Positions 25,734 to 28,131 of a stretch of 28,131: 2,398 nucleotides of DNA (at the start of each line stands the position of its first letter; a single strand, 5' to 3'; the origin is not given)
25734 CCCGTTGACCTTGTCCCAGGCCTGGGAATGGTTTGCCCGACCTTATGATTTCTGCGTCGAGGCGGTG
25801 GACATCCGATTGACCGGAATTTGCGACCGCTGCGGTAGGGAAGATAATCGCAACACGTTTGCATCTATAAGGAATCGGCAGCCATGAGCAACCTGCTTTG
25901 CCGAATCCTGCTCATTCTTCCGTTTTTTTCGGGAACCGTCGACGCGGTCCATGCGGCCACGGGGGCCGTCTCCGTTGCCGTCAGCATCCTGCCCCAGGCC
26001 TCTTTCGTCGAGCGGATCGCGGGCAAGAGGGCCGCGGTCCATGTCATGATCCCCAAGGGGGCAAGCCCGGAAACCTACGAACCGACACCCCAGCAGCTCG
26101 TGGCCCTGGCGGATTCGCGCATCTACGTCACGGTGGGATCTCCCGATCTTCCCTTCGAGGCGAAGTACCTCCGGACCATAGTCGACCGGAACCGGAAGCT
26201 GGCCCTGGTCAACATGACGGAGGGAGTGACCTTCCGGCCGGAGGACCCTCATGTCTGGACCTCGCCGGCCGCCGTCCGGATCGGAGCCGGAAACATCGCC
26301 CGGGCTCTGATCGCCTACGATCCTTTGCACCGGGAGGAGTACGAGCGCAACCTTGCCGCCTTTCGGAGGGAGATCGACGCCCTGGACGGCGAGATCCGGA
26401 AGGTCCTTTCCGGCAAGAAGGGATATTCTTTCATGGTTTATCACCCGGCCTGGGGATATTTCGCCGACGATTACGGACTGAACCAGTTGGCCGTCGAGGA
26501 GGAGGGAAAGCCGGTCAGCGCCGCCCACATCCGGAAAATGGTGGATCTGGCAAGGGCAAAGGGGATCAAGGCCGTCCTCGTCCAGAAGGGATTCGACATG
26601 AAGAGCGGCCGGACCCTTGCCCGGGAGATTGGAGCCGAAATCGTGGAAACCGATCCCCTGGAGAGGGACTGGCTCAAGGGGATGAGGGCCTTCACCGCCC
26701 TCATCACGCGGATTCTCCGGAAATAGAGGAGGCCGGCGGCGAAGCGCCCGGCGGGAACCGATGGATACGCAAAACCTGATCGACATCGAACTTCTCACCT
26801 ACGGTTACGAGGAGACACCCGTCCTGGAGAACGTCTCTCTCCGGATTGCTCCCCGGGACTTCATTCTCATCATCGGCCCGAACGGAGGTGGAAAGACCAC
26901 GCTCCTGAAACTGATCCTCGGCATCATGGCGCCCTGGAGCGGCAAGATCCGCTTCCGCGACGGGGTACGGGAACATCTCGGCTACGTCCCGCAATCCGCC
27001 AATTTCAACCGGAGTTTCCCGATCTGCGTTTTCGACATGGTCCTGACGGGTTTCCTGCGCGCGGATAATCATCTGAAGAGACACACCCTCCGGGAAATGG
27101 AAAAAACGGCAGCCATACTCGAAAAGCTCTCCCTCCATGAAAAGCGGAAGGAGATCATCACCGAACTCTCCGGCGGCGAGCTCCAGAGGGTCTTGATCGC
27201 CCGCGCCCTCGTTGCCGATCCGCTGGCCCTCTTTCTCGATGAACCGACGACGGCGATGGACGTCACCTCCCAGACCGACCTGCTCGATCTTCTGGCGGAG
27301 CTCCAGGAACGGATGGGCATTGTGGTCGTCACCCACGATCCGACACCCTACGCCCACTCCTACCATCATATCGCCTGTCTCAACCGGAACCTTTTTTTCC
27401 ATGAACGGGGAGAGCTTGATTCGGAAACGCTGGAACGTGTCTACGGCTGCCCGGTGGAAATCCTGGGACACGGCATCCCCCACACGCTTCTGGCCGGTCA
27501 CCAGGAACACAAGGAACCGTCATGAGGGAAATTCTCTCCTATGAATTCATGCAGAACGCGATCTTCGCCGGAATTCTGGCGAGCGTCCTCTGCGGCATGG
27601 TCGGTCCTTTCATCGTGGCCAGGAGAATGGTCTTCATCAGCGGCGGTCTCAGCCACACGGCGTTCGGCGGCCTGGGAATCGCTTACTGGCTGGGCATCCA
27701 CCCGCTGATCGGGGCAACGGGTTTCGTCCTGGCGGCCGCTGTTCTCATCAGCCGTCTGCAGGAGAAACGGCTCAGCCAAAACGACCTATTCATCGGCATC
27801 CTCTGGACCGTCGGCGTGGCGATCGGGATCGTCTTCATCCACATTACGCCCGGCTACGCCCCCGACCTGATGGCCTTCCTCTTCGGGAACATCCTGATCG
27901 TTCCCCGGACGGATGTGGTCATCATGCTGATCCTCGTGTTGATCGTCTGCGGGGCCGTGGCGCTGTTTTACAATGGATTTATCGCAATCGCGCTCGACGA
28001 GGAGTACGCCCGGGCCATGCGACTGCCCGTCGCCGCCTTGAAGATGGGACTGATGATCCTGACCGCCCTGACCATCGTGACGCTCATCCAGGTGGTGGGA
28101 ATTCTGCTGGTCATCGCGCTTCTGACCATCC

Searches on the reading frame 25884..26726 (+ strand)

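Call 6: search_protein_families(library=pfam, proteins=[window:25884-26726:+])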
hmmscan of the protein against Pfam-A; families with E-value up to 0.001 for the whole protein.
window:25884-26726:+ (280 aa): 1 family
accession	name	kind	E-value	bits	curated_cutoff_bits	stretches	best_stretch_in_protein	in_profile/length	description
PF01297.22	ZnuA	-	2.2e-58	198.2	29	1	31-272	1-258/263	Zinc-uptake complex component A periplasmic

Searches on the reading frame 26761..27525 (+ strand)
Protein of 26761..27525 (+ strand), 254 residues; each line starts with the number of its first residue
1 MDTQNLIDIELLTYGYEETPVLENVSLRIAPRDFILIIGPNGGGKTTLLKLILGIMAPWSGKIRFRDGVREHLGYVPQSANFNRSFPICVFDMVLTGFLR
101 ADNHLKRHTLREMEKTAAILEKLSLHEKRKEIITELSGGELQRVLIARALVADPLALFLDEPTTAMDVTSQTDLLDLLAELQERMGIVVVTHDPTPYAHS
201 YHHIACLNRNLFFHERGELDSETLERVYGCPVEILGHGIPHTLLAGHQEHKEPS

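Call 6: search_protein_families(library=pfam, proteins=[window:26761-27525:+])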
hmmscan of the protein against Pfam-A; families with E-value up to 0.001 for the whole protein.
window:26761-27525:+ (254 aa): 6 families
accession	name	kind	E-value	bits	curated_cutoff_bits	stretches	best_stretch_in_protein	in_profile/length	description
PF00005.33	ABC_tran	-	1.8e-25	90.6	25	1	22-164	1-137/137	ABC transporter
PF13304.12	AAA_21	-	1.8e-09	38.5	27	1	119-194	221-300/304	AAA domain, putative AbiEii toxin, Type IV TA system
PF02463.25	SMC_N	-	2.2e-06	27.7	40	1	32-197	24-202/220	RecF/RecN/SMC N terminal domain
PF13555.12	AAA_29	-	0.0002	21.5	27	1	25-65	15-54/61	P-loop containing region of AAA domain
PF13476.12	AAA_23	-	0.00071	20.7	27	0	34-52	21-39/201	AAA domain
PF00437.27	T2SSE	-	0.00091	18.4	24.9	0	4-58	114-168/370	Type II/IV secretion system protein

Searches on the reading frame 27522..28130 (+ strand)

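Call 6: search_protein_families(library=pfam, proteins=[window:27522-28130:+])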
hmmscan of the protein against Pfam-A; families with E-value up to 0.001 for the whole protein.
window:27522-28130:+ (203 aa): 2 families
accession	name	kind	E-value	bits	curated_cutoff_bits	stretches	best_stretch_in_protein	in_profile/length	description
PF00950.22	ABC-3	-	2.3e-55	188.4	20.1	1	6-203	1-198/258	ABC 3 transport family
PF01032.23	FecCD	-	0.00036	20.1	26.5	1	52-201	97-247/311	FecCD transport family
